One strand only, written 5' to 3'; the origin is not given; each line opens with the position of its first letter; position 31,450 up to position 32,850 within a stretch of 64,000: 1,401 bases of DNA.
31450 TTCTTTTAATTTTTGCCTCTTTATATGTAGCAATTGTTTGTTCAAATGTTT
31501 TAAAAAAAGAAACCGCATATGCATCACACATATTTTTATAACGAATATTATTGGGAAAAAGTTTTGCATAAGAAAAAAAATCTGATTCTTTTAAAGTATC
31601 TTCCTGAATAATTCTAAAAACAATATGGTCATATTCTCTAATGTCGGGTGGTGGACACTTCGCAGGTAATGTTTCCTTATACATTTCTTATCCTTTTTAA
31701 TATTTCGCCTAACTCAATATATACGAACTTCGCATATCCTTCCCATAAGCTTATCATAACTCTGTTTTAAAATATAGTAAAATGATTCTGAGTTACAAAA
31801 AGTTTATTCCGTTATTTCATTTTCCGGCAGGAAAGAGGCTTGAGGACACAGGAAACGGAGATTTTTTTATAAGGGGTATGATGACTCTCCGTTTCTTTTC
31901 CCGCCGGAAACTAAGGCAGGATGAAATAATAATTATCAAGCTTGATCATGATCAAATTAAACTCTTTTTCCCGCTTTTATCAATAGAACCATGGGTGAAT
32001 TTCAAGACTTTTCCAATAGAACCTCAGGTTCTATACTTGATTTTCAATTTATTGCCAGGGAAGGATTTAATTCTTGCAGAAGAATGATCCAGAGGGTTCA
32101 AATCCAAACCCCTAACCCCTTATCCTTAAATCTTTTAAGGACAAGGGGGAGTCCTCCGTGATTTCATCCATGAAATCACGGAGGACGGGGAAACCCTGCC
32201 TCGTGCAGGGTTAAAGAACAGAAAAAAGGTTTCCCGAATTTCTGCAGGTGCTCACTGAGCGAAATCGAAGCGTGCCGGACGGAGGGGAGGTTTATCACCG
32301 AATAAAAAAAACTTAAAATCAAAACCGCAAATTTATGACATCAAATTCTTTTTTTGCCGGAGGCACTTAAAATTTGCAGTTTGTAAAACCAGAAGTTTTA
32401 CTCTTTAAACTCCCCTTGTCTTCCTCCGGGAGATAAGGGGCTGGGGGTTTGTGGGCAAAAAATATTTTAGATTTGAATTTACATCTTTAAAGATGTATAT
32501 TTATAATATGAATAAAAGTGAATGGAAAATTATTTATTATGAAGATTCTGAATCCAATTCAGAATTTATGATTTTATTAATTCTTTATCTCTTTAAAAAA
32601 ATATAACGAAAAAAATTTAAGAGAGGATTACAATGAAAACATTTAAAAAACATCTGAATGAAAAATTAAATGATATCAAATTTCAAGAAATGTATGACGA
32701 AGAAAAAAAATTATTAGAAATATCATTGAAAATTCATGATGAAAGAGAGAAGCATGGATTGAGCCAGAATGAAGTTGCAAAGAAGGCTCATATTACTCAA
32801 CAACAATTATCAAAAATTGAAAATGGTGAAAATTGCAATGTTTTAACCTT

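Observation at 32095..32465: Structured inverted-repeat element with a perfect 17-bp hairpin, and a 57-bp G-rich repeat shared with a second locus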

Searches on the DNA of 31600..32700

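Call 73: search_rna_families(source=window, start=31600, end=32700, threshold=evalue, max_evalue=1)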
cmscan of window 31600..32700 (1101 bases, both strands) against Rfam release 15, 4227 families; matches with E-value up to 1: 4.
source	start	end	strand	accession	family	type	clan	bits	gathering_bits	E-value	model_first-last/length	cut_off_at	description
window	31828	32065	-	RF01950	KCNQ1OT1_5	Gene; lncRNA;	-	24.8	120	0.64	1-226/226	no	KCNQ1 overlapping transcript 1 conserved region 5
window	32081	32244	+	RF03146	RAGATH-9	Gene; sRNA;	-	20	75.2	0.93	1-173/173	no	RAGATH-9 RNA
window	32151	32186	+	RF00246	mir-135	Gene; miRNA;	-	18.3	59.2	0.95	27-63/88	no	mir-135 microRNA precursor family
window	32097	32227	+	RF01055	Molybdenum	Cis-reg; riboswitch;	-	17.6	36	0.31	1-135/135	no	Molybdenum/Tungsten riboswitch aptamer (Moco RNA motif)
